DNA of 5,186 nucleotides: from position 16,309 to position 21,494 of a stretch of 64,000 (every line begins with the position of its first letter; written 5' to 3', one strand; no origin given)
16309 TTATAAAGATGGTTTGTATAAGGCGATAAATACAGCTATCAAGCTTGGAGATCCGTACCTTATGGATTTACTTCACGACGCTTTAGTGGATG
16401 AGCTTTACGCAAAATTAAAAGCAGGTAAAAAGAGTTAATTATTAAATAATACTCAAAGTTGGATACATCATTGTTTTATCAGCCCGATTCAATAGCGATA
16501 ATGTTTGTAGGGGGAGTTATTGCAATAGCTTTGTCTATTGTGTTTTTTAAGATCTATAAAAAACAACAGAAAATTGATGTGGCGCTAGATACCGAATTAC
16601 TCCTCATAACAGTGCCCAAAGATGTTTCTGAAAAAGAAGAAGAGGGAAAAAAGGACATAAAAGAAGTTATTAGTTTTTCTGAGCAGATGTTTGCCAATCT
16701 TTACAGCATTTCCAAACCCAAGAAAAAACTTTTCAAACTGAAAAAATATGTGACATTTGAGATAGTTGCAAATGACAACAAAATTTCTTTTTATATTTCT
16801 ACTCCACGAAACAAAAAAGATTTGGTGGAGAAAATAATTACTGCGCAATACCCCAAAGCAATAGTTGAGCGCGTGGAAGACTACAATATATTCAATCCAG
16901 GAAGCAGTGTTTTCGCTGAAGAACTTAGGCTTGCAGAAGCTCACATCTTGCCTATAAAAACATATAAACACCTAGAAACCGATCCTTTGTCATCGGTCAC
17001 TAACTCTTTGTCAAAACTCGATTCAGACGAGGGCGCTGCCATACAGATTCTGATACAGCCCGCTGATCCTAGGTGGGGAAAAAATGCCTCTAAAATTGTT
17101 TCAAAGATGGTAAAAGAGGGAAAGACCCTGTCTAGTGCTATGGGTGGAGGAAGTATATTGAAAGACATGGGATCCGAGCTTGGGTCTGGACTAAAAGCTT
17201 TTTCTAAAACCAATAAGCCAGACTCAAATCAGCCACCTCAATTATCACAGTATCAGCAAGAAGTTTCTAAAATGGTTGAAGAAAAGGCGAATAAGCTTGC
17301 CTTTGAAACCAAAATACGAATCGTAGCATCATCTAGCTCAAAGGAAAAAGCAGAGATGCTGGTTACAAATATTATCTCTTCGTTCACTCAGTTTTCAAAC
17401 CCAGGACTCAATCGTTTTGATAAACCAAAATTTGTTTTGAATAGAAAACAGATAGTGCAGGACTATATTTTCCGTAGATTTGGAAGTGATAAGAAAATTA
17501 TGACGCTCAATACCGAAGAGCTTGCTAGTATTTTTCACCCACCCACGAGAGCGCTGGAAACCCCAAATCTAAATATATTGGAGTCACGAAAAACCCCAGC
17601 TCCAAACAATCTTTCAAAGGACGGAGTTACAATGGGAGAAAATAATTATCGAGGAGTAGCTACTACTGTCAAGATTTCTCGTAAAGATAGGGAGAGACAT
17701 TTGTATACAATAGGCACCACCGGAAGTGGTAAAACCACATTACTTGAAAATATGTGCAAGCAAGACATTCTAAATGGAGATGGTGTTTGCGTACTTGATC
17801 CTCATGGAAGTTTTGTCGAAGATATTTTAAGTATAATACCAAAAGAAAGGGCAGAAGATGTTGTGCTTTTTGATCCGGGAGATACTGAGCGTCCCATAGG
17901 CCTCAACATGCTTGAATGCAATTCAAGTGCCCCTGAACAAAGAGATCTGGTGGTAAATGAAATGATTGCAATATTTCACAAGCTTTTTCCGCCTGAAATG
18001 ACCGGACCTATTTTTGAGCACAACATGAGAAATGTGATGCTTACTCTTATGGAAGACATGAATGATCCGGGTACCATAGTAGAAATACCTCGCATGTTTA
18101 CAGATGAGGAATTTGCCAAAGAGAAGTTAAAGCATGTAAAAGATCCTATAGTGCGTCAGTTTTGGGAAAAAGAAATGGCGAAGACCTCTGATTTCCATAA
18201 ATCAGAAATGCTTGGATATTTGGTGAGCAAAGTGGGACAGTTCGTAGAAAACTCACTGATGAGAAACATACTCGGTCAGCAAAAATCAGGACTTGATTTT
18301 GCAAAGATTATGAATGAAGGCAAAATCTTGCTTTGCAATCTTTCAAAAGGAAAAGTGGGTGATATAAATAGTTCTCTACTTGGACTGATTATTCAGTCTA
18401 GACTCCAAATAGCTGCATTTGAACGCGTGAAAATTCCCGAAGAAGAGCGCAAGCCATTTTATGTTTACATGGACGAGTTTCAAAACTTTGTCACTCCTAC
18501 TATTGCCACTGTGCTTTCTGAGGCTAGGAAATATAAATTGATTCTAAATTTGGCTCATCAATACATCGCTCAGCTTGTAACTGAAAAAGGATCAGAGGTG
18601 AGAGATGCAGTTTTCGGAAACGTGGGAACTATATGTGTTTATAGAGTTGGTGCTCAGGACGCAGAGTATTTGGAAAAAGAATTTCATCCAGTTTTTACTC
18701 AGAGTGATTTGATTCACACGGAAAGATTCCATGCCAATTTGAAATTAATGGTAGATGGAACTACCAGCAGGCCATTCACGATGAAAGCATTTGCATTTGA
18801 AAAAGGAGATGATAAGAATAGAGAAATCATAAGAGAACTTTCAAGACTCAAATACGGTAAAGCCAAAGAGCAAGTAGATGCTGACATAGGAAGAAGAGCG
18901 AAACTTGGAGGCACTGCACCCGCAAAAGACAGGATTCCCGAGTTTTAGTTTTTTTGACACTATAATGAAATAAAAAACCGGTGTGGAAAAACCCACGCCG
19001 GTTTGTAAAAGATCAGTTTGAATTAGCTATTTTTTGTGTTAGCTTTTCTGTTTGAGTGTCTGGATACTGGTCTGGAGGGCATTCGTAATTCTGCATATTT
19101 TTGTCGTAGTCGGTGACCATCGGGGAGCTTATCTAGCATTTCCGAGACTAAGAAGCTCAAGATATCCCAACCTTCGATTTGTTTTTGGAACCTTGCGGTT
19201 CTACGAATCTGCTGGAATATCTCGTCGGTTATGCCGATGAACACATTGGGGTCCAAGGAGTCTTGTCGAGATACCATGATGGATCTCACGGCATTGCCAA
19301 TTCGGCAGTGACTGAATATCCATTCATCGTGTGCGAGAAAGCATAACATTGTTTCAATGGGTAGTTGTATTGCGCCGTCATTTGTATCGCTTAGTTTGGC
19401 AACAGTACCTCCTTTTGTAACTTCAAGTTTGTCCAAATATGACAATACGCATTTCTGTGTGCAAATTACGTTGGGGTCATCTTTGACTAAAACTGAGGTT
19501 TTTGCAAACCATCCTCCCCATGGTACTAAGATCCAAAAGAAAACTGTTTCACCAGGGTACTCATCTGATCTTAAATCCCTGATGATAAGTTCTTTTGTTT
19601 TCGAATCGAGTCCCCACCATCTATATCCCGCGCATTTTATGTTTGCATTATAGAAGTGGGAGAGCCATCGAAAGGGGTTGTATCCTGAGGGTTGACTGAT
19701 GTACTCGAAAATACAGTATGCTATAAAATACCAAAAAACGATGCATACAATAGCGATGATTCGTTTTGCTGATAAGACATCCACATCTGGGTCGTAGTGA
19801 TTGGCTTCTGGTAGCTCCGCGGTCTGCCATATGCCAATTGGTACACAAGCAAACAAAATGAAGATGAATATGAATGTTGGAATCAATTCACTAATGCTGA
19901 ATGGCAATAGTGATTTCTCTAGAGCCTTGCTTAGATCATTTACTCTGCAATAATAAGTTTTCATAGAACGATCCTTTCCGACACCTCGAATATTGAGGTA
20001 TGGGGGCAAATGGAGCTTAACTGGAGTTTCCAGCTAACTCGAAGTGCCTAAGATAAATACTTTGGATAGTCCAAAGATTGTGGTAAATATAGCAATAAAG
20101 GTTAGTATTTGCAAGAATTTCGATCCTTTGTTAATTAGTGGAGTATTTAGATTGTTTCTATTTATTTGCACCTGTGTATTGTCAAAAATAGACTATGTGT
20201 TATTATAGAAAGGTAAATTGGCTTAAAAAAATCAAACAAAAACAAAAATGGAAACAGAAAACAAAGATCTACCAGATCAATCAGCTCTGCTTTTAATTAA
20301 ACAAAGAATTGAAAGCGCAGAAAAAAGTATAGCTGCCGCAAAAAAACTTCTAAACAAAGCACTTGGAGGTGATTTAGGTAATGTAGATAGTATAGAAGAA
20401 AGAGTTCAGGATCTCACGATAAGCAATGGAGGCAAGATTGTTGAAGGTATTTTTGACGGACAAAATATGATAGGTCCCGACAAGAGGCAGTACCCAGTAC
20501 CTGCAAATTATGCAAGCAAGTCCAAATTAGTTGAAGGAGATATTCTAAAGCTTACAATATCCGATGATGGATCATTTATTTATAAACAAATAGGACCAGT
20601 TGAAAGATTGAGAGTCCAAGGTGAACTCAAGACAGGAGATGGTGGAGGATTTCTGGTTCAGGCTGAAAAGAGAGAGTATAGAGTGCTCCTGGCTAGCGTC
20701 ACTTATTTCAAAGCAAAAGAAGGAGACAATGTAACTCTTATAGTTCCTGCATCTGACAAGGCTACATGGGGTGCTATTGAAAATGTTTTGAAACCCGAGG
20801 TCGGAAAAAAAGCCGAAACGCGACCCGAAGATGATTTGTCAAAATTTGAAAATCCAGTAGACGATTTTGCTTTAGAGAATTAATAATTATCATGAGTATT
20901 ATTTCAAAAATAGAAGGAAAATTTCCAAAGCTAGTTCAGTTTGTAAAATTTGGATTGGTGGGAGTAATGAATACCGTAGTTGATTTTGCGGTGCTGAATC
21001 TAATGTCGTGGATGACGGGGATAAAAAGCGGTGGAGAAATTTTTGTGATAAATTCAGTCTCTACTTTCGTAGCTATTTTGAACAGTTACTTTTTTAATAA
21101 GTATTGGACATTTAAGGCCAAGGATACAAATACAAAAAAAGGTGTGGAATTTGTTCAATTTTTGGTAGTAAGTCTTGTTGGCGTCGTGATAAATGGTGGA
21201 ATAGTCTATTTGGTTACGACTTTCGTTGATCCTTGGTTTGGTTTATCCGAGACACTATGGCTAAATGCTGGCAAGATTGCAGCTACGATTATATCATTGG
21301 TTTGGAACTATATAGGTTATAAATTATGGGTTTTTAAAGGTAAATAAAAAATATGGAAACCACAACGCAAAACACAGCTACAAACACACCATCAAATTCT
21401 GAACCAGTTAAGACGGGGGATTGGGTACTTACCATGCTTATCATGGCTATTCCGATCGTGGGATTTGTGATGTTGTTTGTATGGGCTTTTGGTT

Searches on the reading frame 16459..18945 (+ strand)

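Call 7: search_protein_families(library=pfam, proteins=[window:16459-18945:+], max_evalue=0.001)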
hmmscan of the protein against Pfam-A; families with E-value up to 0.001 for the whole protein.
window:16459-18945:+ (829 aa): 4 families
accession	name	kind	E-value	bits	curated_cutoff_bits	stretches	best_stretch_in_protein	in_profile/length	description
PF10412.15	TrwB_AAD_bind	-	7e-13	48.6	20.5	1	403-735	6-316/387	Type IV secretion-system coupling protein DNA-binding domain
PF12696.13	TraG-D_C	-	2.2e-07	31.3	22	1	666-738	1-72/126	TraM recognition site of TraD and TraG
PF01935.23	DUF87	-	2.6e-07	31.4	23.2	1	402-502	12-84/220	Helicase HerA, central domain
PF02534.20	T4SS-DNA_transf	-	5.7e-07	29.2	20.1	1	408-741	44-381/468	Type IV secretory system Conjugative DNA transfer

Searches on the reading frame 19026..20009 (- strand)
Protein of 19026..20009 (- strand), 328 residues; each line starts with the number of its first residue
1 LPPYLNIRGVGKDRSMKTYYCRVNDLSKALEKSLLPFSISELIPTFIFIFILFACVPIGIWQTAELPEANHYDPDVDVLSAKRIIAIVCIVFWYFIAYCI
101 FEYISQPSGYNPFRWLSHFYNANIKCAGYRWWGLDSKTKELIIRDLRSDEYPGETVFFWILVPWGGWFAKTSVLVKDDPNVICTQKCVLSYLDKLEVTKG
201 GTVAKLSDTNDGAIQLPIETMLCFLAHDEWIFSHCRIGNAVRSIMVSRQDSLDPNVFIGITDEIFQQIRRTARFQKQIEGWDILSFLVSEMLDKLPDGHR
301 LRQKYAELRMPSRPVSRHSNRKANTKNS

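Call 7: search_protein_families(library=pfam, proteins=[window:19026-20009:-], max_evalue=0.001)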
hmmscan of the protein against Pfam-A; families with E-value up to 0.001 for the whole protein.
window:19026-20009:- (328 aa): 0 families

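Call 13: search_protein_families(library=pfam, proteins=[window:19026-20009:-], max_evalue=0.1)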
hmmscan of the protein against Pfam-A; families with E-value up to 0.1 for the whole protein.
window:19026-20009:- (328 aa): 1 family
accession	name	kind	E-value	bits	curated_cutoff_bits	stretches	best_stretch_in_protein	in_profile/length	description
PF12725.13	DUF3810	-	0.096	12.5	28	0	33-107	18-87/311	Protein of unknown function (DUF3810)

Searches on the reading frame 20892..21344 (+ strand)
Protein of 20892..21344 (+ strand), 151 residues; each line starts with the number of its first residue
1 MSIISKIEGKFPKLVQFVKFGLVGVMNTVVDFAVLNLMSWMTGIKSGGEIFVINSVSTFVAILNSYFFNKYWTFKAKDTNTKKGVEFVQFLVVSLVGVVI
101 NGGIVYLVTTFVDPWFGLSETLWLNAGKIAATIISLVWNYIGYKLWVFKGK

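Call 5: search_protein_families(library=pfam, proteins=[window:20892-21344:+], max_evalue=0.01)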
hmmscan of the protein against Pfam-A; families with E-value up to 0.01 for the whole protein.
window:20892-21344:+ (151 aa): 1 family
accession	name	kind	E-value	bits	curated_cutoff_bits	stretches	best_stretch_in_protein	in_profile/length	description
PF04138.20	GtrA_DPMS_TM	-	1.6e-24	86.8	26.1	1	19-148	1-117/117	GtrA/DPMS, transmembrane domain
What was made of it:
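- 20892..21347 (+): GtrA-family small membrane protein, candidate polyprenyl-P-sugar flippase acting in trans. GtrA_DPMS_TM E 1.6e-24 (call 5).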
